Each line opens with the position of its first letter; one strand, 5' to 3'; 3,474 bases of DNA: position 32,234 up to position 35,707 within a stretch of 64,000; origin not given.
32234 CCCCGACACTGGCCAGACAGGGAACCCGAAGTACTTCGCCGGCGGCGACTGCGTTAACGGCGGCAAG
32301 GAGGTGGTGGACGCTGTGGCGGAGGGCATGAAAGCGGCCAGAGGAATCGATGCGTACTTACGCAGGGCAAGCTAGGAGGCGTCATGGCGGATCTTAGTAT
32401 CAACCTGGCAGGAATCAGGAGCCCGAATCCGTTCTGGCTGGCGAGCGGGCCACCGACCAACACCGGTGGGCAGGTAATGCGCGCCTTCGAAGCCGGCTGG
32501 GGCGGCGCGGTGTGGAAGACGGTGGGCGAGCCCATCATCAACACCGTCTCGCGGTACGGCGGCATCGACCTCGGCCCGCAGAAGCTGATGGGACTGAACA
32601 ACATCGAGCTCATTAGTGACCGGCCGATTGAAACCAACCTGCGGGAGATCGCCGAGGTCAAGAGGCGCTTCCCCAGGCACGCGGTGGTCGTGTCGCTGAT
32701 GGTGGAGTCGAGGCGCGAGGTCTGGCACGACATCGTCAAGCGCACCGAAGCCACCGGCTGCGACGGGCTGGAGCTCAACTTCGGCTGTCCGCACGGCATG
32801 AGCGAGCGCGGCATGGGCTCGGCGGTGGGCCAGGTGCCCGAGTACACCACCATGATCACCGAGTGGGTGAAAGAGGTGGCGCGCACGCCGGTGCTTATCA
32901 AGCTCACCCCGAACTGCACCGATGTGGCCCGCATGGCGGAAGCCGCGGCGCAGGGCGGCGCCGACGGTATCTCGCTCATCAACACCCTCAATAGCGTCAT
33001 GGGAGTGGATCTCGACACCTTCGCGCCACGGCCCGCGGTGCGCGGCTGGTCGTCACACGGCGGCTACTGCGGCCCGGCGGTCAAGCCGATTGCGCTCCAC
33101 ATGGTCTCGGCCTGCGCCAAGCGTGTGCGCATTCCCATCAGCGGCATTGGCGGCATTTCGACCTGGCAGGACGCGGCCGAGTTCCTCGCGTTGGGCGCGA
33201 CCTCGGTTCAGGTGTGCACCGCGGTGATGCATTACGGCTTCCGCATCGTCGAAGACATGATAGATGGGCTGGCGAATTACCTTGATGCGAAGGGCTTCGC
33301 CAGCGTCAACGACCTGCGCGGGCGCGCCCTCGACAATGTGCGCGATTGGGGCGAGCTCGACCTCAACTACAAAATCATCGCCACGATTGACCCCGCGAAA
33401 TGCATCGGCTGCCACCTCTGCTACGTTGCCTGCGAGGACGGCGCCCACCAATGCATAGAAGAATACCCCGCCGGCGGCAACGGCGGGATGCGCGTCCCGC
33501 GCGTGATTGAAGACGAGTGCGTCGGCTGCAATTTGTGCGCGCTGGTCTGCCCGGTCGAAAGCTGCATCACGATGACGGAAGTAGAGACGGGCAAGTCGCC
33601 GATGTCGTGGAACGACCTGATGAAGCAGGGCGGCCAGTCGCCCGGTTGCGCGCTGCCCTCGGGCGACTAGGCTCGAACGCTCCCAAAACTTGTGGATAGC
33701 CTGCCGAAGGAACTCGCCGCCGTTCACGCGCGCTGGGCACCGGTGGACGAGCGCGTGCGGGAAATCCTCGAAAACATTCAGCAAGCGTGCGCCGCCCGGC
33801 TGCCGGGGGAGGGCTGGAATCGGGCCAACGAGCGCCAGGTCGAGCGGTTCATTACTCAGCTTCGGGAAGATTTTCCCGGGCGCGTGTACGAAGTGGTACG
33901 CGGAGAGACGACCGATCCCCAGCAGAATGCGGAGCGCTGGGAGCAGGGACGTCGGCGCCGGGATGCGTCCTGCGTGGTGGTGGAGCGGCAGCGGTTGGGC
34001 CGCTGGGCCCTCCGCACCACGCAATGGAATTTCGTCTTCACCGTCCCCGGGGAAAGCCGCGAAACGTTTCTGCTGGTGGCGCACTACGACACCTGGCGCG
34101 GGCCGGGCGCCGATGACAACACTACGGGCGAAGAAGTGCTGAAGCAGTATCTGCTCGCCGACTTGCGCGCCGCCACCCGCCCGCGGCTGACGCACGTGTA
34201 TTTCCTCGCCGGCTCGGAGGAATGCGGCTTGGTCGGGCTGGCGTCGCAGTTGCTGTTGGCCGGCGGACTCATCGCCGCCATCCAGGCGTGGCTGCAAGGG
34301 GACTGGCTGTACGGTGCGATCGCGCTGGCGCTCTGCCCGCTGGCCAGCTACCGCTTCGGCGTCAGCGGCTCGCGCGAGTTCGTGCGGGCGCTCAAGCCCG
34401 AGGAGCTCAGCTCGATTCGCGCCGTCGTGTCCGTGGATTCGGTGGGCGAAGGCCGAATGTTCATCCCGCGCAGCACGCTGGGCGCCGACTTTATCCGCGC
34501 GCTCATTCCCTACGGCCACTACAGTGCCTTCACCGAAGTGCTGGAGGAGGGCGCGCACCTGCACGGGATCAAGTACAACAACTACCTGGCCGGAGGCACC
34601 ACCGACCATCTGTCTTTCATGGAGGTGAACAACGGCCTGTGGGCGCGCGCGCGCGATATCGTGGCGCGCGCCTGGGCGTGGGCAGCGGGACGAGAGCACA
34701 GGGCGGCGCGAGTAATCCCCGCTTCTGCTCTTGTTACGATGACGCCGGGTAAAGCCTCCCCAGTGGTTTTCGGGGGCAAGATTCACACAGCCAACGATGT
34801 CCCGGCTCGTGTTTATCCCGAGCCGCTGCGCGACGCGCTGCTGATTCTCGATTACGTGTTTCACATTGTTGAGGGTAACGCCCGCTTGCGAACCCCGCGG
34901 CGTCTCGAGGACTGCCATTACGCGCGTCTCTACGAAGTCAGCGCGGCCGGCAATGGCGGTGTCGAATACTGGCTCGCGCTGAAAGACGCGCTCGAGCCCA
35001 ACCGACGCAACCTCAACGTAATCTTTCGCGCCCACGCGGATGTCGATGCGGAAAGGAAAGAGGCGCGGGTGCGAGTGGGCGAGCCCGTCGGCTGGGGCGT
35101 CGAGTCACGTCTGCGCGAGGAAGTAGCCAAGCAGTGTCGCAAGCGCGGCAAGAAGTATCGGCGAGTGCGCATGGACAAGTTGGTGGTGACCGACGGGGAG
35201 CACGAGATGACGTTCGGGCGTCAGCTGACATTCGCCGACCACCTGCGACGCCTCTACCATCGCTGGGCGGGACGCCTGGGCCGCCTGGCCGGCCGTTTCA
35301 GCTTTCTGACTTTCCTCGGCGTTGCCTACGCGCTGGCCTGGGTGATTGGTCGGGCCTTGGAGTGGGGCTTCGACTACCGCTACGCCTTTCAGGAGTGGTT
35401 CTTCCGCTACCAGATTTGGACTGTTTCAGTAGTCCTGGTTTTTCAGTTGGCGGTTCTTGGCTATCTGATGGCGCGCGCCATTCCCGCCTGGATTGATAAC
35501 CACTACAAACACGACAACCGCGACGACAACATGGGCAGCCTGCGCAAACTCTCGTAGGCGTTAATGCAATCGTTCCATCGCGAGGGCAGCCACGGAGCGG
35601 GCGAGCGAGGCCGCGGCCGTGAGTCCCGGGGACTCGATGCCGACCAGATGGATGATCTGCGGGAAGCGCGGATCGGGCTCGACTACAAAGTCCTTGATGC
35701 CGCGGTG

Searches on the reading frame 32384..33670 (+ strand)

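Call 72: search_protein_families(library=pfam, proteins=[window:32384-33670:+], max_evalue=0.0001)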
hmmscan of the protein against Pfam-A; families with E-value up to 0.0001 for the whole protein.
window:32384-33670:+ (428 aa): 8 families
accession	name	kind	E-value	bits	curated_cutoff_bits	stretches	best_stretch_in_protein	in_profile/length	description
PF01180.27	DHO_dh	-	2.4e-35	122.6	27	1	4-300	2-291/291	Dihydroorotate dehydrogenase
PF14697.11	Fer4_21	-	6.3e-18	65.1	35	1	333-397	1-59/59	4Fe-4S dicluster domain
PF00037.32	Fer4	-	3.1e-10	39.9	21.1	1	373-392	2-21/24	4Fe-4S binding domain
PF01207.24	Dus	-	1.9e-08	34.2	20.4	1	109-194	63-153/311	Dihydrouridine synthase (Dus)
PF12838.12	Fer4_7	-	2.1e-08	34.9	27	1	339-392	1-51/52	4Fe-4S dicluster domain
PF12797.12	Fer4_2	-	2.3e-07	30.8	24.5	0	334-350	4-20/22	4Fe-4S binding domain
PF12837.12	Fer4_6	-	1.2e-05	25.5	25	0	332-354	1-23/24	4Fe-4S binding domain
PF13237.11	Fer4_10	-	3.3e-05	24.2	25.5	0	374-398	4-22/53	4Fe-4S dicluster domain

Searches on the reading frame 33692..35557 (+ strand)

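Call 72: search_protein_families(library=pfam, proteins=[window:33692-35557:+], max_evalue=0.0001)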
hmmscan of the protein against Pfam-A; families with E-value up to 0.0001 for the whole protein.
window:33692-35557:+ (621 aa): 1 family
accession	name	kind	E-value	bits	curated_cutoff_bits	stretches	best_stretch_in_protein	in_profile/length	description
PF04389.22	Peptidase_M28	-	3.1e-09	37.3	21.3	1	113-310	1-149/193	Peptidase family M28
